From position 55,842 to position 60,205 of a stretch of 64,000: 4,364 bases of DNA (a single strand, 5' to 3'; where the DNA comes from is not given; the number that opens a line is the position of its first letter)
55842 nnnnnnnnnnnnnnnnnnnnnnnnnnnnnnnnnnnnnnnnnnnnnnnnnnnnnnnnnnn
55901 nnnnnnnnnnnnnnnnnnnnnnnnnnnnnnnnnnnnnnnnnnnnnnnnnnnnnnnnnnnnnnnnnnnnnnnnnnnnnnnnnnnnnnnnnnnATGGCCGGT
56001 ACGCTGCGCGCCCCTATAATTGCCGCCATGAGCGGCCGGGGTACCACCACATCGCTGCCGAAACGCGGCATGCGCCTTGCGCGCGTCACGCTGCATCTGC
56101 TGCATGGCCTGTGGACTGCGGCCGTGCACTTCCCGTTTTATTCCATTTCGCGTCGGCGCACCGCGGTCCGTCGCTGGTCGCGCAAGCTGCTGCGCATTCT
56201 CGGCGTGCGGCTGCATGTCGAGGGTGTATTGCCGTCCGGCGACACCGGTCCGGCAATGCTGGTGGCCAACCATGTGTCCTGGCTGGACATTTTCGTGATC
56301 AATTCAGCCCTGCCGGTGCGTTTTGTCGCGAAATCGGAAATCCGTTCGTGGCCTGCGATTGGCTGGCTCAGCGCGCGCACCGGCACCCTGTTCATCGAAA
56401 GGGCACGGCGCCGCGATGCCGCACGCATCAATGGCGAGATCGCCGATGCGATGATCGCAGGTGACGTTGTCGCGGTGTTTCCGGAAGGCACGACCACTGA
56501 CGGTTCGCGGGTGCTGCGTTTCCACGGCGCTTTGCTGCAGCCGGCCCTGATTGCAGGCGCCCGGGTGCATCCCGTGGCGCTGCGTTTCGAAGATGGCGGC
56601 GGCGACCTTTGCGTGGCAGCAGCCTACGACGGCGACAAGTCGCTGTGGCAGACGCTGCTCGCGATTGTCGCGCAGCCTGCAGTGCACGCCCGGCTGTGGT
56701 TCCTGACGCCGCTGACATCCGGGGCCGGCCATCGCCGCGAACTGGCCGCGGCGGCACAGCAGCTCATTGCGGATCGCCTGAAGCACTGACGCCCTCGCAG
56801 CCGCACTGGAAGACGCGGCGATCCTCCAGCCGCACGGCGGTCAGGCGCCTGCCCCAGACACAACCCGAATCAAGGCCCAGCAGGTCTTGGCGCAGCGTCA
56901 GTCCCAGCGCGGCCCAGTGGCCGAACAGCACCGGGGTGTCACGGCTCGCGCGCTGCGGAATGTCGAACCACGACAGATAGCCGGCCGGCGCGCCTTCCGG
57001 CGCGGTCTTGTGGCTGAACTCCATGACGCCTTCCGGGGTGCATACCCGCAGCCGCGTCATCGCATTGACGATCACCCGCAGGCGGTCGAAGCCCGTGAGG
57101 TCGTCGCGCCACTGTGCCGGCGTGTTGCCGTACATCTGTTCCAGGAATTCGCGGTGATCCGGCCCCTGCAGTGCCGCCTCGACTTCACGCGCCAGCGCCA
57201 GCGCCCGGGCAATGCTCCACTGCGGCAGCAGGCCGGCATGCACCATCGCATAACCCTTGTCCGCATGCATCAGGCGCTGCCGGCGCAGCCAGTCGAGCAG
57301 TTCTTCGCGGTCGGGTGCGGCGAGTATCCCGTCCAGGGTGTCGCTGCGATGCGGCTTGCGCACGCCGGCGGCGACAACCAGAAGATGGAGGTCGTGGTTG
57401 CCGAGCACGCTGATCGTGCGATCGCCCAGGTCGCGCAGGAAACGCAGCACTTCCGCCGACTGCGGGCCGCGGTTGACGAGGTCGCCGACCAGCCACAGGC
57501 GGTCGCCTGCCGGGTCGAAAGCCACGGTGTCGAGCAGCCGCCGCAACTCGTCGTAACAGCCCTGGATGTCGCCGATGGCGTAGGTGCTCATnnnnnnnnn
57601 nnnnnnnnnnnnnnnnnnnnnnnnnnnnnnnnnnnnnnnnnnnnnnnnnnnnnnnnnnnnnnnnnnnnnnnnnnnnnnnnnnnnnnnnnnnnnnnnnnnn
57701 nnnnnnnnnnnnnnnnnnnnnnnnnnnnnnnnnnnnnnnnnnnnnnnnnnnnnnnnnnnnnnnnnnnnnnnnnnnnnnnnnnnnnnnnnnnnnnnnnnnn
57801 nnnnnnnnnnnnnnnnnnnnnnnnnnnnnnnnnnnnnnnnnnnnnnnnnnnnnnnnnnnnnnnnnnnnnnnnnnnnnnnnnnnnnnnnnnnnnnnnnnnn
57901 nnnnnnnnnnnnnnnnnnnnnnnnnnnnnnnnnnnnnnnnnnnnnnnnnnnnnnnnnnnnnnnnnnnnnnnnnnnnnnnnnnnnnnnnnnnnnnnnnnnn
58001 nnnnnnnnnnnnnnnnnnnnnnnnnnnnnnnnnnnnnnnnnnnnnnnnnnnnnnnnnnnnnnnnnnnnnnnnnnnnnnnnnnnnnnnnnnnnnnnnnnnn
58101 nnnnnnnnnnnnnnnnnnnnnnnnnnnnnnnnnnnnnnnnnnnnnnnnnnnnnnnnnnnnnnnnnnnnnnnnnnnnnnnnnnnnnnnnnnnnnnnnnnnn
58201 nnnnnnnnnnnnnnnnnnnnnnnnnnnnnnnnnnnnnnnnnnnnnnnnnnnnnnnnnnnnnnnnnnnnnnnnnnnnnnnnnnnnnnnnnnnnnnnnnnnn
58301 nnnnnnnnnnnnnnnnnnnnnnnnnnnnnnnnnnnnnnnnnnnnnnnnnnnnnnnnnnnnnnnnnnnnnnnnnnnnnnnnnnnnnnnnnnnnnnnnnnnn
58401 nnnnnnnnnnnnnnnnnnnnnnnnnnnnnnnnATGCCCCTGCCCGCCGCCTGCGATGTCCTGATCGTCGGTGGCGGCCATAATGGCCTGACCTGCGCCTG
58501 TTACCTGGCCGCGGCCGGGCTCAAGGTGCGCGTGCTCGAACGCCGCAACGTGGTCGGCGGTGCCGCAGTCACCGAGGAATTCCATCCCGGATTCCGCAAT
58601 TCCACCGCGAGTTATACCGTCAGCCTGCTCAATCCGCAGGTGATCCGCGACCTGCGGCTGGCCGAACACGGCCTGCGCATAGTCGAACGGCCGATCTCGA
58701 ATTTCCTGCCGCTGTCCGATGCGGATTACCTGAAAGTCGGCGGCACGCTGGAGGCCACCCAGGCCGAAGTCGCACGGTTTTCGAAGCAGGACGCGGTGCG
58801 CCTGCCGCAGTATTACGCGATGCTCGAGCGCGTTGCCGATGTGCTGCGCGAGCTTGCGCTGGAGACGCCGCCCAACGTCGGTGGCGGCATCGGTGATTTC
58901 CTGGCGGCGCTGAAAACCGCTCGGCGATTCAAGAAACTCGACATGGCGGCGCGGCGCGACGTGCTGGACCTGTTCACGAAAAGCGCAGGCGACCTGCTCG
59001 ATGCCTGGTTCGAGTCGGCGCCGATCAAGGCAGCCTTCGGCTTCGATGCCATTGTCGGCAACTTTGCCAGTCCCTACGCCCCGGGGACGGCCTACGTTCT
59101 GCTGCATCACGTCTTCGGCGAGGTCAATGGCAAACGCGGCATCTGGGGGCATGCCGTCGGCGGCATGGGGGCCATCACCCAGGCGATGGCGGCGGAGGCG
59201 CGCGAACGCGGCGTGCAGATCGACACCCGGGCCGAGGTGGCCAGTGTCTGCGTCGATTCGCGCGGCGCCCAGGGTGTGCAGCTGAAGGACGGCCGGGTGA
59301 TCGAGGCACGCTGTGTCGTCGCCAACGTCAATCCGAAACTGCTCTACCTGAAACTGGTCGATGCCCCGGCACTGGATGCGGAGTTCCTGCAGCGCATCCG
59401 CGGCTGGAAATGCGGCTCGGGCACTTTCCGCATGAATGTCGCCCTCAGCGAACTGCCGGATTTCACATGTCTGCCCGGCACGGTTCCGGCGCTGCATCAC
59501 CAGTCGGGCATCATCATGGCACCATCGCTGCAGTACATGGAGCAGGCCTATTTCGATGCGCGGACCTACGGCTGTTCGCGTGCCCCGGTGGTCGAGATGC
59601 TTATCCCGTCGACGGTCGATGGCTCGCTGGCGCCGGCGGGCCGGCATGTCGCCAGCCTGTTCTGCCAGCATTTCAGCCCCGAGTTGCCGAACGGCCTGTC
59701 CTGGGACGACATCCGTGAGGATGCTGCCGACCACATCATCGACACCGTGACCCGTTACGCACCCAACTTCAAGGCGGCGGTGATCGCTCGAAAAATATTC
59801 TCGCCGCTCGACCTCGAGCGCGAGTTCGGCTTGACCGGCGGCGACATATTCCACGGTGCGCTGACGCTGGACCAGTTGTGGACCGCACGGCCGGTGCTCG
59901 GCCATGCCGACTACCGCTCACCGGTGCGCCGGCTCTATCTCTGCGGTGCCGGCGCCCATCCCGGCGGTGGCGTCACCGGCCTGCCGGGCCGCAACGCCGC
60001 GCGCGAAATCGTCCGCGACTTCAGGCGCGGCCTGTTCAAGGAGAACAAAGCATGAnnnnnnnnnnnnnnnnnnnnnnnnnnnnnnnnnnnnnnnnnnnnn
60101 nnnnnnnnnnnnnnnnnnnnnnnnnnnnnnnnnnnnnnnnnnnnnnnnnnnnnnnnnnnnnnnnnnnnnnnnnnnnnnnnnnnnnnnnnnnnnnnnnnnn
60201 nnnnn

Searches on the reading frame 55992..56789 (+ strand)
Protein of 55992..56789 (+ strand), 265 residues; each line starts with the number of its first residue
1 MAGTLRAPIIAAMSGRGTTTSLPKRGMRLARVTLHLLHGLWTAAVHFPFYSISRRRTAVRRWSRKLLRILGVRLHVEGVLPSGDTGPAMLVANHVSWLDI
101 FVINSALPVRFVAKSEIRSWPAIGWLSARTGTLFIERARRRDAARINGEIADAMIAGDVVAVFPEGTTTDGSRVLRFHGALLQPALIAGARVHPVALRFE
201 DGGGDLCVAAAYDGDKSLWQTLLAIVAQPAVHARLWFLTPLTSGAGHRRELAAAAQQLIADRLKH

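Call 53: search_protein_families(library=pfam, proteins=[window:55992-56789:+])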
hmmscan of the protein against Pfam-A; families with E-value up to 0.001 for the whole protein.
window:55992-56789:+ (265 aa): 1 family
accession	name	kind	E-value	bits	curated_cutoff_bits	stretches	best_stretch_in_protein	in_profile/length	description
PF01553.26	Acyltransferase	-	1.4e-23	83.6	23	1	82-197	10-131/132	Acyltransferase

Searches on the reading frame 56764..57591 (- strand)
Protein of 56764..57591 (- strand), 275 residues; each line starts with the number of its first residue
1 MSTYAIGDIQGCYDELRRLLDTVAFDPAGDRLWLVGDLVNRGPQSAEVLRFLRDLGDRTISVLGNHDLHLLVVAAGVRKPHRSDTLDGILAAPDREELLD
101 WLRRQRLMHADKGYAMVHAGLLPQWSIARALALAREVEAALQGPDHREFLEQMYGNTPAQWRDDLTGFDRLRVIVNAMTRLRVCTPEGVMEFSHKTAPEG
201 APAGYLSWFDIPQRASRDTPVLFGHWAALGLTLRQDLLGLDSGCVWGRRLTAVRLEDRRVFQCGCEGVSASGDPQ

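Call 53: search_protein_families(library=pfam, proteins=[window:56764-57591:-])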
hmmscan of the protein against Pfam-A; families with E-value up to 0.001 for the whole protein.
window:56764-57591:- (275 aa): 1 family
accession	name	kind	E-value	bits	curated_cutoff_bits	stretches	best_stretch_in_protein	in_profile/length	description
PF00149.33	Metallophos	-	3.4e-15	57.4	21.5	1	2-152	2-142/191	Calcineurin-like phosphoesterase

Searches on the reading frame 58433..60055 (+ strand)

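Call 53: search_protein_families(library=pfam, proteins=[window:58433-60055:+])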
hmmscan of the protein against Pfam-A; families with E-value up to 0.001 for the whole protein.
window:58433-60055:+ (540 aa): 11 families
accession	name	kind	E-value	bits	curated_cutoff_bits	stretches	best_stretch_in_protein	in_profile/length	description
PF01593.30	Amino_oxidase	-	1.2e-20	74.7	19.8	1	18-329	3-283/443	Flavin containing amine oxidoreductase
PF01266.30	DAO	-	6.3e-15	56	27.9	1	8-153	1-138/353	FAD dependent oxidoreductase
PF13450.12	NAD_binding_8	-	1.1e-11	45.2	21.9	1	11-58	1-47/68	NAD(P)-binding Rossmann-like domain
PF07992.20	Pyr_redox_2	-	9.1e-10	38.9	26.1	1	8-46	2-41/291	Pyridine nucleotide-disulphide oxidoreductase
PF00070.33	Pyr_redox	-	2.5e-08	34.7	22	1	9-46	2-38/82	Pyridine nucleotide-disulphide oxidoreductase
PF12831.13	FAD_oxidored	-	2.6e-08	34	27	1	8-75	1-69/416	FAD dependent oxidoreductase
PF01946.23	Thi4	-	2.2e-07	30.8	26.2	1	6-45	17-57/235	Thi4 family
PF00890.30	FAD_binding_2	-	4.5e-07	29.9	20.4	1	8-46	1-39/414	FAD binding domain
PF03486.20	HI0933_like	-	1.8e-06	28.1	50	0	8-42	2-36/244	HI0933-like protein Rossmann domain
PF01494.25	FAD_binding_3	-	3.6e-06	26.9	22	1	7-39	2-34/349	FAD binding domain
PF05834.18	Lycopene_cycl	-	0.00065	19.3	23.4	0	252-344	93-177/380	Lycopene cyclase protein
